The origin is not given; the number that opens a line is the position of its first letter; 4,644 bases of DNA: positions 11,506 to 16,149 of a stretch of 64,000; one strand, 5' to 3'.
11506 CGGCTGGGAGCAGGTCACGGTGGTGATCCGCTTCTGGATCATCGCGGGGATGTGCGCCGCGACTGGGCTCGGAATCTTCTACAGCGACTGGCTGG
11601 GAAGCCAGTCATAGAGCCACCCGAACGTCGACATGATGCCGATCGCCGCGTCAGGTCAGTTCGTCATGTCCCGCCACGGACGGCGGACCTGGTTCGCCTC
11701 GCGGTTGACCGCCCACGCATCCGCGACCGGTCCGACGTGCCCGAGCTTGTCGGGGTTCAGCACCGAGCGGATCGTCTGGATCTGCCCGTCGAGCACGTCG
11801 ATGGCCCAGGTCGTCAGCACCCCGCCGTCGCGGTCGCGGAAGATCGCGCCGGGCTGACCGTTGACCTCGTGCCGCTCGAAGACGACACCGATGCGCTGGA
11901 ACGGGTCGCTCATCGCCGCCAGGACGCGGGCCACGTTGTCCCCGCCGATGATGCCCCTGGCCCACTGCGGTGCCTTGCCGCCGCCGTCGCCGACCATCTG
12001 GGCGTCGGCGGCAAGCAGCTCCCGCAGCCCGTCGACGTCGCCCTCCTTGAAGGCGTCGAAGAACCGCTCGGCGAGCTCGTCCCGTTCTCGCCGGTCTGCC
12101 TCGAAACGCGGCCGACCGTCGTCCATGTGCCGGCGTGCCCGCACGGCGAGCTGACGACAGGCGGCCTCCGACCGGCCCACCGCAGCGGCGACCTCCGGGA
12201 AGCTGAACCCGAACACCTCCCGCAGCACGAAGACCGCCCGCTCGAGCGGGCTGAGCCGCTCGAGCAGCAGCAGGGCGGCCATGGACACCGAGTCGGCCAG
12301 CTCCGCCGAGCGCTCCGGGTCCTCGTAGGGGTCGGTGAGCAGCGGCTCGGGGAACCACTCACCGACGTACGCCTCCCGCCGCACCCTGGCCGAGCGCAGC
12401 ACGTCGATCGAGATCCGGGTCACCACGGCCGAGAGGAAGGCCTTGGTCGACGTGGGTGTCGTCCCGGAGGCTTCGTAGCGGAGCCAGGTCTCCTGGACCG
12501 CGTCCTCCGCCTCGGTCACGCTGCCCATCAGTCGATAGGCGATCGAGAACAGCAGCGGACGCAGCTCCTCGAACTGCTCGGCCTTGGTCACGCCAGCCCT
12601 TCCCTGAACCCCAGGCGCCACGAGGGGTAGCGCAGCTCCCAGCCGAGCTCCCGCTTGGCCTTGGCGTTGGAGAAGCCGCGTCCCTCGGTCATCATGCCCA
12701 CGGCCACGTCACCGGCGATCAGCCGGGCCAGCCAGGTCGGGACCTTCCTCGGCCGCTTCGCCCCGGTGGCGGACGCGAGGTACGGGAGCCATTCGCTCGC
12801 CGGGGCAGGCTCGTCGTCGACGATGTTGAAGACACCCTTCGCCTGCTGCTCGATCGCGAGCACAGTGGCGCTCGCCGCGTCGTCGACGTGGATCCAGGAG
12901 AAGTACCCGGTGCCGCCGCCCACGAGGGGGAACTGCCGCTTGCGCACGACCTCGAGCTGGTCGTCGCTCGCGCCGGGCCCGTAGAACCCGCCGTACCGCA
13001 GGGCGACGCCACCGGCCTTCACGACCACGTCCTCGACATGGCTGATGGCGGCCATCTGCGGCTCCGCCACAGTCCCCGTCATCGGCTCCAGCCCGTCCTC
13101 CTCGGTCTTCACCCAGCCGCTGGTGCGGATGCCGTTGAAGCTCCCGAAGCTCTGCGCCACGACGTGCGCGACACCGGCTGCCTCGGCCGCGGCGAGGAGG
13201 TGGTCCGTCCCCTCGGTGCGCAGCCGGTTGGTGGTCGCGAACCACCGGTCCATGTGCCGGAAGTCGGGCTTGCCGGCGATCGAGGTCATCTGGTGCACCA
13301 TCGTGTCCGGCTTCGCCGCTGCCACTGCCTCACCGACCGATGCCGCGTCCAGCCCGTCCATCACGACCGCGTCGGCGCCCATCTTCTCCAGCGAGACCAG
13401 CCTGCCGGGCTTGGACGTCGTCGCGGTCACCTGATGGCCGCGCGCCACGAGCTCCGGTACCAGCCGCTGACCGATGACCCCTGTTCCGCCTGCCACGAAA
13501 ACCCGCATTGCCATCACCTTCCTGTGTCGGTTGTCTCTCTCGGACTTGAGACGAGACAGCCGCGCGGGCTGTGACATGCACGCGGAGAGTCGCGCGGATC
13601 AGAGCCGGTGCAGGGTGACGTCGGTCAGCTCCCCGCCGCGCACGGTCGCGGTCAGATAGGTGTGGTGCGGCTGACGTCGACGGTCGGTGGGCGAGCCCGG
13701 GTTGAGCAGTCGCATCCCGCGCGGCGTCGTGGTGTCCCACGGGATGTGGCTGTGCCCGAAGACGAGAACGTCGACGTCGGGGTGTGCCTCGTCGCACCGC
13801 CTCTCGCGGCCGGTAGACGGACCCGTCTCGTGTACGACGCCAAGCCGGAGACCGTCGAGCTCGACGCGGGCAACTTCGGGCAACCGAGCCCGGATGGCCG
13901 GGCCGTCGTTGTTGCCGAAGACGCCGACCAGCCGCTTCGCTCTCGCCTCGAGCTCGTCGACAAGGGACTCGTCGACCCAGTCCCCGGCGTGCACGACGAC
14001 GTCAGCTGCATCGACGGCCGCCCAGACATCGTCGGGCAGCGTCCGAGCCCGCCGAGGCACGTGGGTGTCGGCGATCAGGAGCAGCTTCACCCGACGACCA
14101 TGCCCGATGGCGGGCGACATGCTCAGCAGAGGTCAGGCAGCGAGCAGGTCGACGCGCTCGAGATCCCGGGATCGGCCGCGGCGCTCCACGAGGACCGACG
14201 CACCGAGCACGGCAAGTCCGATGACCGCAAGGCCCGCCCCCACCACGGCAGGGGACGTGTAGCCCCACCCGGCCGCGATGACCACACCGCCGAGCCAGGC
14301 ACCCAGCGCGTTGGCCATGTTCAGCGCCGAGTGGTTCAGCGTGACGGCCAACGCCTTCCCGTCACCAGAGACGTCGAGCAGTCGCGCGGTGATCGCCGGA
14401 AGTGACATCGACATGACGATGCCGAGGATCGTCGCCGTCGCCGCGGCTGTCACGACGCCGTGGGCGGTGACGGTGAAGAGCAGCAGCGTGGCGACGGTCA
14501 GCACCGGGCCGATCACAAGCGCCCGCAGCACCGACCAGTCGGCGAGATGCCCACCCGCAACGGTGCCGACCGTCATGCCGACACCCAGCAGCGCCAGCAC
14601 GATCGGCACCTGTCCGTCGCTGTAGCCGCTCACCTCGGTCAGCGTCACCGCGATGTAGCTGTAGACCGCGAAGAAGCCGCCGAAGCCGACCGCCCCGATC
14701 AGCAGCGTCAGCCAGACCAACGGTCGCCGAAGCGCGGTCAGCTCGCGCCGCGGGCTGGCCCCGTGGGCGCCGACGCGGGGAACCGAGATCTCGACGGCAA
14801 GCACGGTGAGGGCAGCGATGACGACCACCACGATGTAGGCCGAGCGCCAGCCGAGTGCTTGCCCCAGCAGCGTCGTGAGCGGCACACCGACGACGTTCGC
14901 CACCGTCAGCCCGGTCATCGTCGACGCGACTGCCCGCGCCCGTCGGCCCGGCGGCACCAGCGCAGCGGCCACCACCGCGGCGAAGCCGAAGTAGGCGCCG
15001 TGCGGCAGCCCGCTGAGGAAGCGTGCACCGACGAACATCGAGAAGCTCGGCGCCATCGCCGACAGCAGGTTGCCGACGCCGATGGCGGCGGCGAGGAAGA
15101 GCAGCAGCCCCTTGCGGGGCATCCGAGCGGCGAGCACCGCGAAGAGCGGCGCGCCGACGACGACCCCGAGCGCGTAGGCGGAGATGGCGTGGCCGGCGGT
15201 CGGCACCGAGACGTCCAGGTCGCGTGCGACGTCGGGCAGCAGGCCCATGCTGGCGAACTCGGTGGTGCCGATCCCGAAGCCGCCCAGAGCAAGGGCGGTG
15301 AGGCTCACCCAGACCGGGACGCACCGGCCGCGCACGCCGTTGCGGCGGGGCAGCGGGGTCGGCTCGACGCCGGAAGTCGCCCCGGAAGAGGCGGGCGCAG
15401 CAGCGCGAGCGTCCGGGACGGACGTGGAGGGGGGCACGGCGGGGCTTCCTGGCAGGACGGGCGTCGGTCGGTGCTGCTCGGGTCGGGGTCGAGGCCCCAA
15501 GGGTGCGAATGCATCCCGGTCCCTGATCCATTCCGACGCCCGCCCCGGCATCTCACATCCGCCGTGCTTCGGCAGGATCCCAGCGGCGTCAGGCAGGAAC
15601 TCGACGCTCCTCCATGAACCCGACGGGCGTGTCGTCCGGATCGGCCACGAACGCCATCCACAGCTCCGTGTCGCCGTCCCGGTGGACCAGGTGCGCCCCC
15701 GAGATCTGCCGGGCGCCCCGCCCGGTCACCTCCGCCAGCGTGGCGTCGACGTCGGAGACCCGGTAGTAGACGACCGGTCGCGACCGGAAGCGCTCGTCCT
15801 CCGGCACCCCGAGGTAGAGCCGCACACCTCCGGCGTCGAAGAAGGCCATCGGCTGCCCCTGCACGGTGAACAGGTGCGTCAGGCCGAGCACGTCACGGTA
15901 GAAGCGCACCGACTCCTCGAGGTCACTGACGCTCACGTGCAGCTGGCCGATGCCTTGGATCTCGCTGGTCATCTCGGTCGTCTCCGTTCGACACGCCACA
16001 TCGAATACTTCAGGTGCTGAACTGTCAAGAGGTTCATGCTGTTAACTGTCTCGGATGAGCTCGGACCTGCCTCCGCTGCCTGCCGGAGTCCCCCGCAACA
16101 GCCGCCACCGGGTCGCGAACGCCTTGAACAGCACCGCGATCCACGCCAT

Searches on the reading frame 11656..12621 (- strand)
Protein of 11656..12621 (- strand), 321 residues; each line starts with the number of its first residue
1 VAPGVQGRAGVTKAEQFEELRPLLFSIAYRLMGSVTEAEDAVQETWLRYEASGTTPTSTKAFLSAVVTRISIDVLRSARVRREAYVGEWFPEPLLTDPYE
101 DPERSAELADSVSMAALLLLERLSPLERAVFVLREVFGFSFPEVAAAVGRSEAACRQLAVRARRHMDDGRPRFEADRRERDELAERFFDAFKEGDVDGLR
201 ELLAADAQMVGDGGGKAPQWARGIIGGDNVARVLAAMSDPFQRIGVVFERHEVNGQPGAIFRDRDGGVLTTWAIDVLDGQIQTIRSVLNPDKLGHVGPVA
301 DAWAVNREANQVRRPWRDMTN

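Call 4: search_protein_families(library=pfam, proteins=[window:11656-12621:-])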
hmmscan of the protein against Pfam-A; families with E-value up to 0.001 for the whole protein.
window:11656-12621:- (321 aa): 4 families
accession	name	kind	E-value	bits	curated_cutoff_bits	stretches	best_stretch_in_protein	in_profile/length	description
PF08281.18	Sigma70_r4_2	-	3e-13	49.6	25.7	1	115-166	3-54/54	Sigma-70, region 4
PF04542.20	Sigma70_r2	-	8.5e-11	41.9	24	1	17-79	2-69/71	Sigma-70 region 2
PF12680.13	SnoaL_2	-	1.4e-06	29.2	27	1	184-262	1-71/102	SnoaL-like domain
PF04545.22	Sigma70_r4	-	3.6e-05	23.6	24.1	1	119-165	1-47/50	Sigma-70, region 4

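Call 5: search_protein_families(library=ncbifam, proteins=[window:11656-12621:-])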
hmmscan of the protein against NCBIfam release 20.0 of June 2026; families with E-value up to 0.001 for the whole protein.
window:11656-12621:- (321 aa): 46 families (the best 25 are shown)
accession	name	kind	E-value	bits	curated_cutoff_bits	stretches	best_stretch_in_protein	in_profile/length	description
TIGR02957.1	SigX4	subfamily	9.5e-111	369.5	323.25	1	15-296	1-280/281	RNA polymerase sigma-70 factor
NF007214.0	PRK09636.1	subfamily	3e-97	325.3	271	1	12-296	5-289/293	RNA polymerase sigma factor SigJ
NF007213.0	PRK09635.1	equivalog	4e-41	141.1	317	1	16-294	10-281/290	RNA polymerase sigma factor SigI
NF006089.0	PRK08241.1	subfamily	2.5e-36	125.4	240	1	12-287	23-322/343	RNA polymerase subunit sigma-70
TIGR02960.1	SigX5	hypoth_equivalog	5.8e-31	107.9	264.75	2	94-286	111-306/322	RNA polymerase sigma-70 factor, TIGR02960 family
NF058625.1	sigma_PG0214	equivalog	6.1e-17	61.9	130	1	16-166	9-157/170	GFO_1088 family ECF-type sigma factor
TIGR02937.1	sigma70-ECF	superfamily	3.1e-14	52.9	42.9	1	15-166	5-161/165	sigma-70 family RNA polymerase sigma factor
TIGR02983.1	SigE-fam_strep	subfamily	5.8e-14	52.3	141.55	1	17-166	12-154/162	SigE family RNA polymerase sigma factor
TIGR02950.1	SigM_subfam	subfamily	3.4e-11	43.3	147.95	1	20-167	9-155/159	RNA polymerase sigma factor, SigM family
NF040705.1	sigma_mbnA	exception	3.9e-11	43.1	350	1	24-169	13-157/272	methanobactin precursor domain-containing sigma factor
NF009176.0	PRK12524.1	equivalog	8.7e-10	38.7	264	1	18-166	33-180/196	RNA polymerase sigma factor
NF007227.0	PRK09645.1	subfamily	1.4e-09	38.1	202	1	17-156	19-156/177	sigma-70 family RNA polymerase sigma factor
NF007229.0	PRK09647.1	equivalog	5.4e-09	35.7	265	1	24-168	57-200/220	RNA polymerase sigma factor SigE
NF004113.0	PRK05602.1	equivalog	2.7e-08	33.7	208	1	22-167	56-198/211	RNA polymerase sigma factor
TIGR02985.1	Sig70_bacteroi1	subfamily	6.8e-08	32.9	126.4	1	17-166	7-158/162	RNA polymerase sigma-70 factor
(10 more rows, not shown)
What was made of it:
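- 11656..12621 (-): Convergent SigJ-type ECF-like sigma factor with a SnoaL_2 C-terminal domain. This neighbour is not conserved with mraY2. TIGR02957 at 369 bits and PRK09636 (SigJ) at 325 bits (call 5).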

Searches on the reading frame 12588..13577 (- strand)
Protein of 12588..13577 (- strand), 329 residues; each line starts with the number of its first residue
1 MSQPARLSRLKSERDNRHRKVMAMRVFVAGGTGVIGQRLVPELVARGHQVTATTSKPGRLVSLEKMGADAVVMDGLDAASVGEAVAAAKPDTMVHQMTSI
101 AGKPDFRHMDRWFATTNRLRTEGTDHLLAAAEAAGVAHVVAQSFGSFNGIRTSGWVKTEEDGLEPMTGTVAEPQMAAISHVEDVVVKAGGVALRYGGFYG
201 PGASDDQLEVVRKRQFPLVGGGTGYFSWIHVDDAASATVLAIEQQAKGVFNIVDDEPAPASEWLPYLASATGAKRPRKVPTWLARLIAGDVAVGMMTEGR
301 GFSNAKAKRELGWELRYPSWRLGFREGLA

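Call 4: search_protein_families(library=pfam, proteins=[window:12588-13577:-])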
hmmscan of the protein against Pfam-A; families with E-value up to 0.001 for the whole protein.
window:12588-13577:- (329 aa): 7 families
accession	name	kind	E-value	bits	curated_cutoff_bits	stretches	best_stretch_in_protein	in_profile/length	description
PF01370.27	Epimerase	-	1.1e-17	64.7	20.9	1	26-252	1-239/240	NAD dependent epimerase/dehydratase family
PF13460.12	NAD_binding_10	-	3.5e-12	47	27.2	1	30-146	1-100/184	NAD(P)H-binding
PF01073.25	3Beta_HSD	-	2e-06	27.5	22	1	28-244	2-231/280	3-beta hydroxysteroid dehydrogenase/isomerase family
PF05368.20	NmrA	-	2.6e-06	27.7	27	1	25-151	4-114/298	NmrA-like family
PF04321.23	RmlD_sub_bind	-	6.5e-06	25.9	27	1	24-160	1-118/287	RmlD substrate binding domain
PF16363.11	GDP_Man_Dehyd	-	9.3e-06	25.7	27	0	27-95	1-81/332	GDP-mannose 4,6 dehydratase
PF03807.23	F420_oxidored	-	9.4e-05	23.4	21.6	1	31-97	6-75/94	NADP oxidoreductase coenzyme F420-dependent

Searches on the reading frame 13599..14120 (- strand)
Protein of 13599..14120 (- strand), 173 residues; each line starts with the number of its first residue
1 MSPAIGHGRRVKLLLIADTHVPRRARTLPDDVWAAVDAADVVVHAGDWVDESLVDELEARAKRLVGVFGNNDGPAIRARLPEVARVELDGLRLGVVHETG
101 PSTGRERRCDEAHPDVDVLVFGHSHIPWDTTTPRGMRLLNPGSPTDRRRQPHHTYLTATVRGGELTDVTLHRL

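Call 4: search_protein_families(library=pfam, proteins=[window:13599-14120:-])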
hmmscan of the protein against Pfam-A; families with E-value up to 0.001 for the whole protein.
window:13599-14120:- (173 aa): 2 families
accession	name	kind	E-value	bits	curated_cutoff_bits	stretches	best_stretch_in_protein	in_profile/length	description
PF12850.12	Metallophos_2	-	1.9e-29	103.1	27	1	12-161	2-152/154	Calcineurin-like phosphoesterase superfamily domain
PF00149.33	Metallophos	-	4e-08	34.4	21.5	1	12-74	2-76/191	Calcineurin-like phosphoesterase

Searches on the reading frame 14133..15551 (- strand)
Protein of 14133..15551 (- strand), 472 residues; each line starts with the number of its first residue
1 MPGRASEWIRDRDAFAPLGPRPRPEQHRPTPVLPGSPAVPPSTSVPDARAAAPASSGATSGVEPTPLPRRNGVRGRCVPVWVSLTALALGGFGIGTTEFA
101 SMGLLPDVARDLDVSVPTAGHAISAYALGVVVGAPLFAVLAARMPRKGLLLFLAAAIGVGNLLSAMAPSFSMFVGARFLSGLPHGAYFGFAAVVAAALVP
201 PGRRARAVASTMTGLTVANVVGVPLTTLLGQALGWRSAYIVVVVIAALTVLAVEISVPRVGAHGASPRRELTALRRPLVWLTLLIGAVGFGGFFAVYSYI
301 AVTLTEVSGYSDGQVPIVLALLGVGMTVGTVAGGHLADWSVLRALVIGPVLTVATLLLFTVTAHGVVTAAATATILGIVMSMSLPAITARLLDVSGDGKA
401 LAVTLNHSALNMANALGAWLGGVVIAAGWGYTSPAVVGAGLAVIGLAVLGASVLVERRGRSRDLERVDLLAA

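Call 4: search_protein_families(library=pfam, proteins=[window:14133-15551:-])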
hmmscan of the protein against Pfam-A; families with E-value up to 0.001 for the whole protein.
window:14133-15551:- (472 aa): 3 families
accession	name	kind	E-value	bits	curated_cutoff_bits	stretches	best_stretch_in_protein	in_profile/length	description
PF07690.21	MFS_1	-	3.3e-43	148.4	33.4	2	87-365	1-294/347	Major Facilitator Superfamily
PF00083.30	Sugar_tr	-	6.1e-07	29.1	22.3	1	118-252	47-187/452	Sugar (and other) transporter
PF06779.20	MFS_4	-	1.6e-05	24.9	26.3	1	93-448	4-362/364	Uncharacterised MFS-type transporter YbfB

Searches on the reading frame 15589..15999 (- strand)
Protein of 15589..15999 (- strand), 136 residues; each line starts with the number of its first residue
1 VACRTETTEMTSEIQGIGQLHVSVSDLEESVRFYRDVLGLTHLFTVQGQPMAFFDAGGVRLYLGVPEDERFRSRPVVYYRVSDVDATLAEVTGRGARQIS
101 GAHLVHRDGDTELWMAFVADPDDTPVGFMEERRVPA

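Call 4: search_protein_families(library=pfam, proteins=[window:15589-15999:-])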
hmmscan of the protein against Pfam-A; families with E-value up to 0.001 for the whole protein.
window:15589-15999:- (136 aa): 3 families
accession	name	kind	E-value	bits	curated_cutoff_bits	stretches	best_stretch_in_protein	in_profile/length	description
PF00903.31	Glyoxalase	-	9.6e-09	36.1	20.6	1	17-122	2-115/121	Glyoxalase/Bleomycin resistance protein/Dioxygenase superfamily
PF18029.7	Glyoxalase_6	-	2e-05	25.6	23.6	1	22-124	4-101/106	Glyoxalase-like domain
PF22677.2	Ble-like_N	-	0.00039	20.5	24.5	1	24-41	9-26/41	Bleomycin resistance protein-like N-terminal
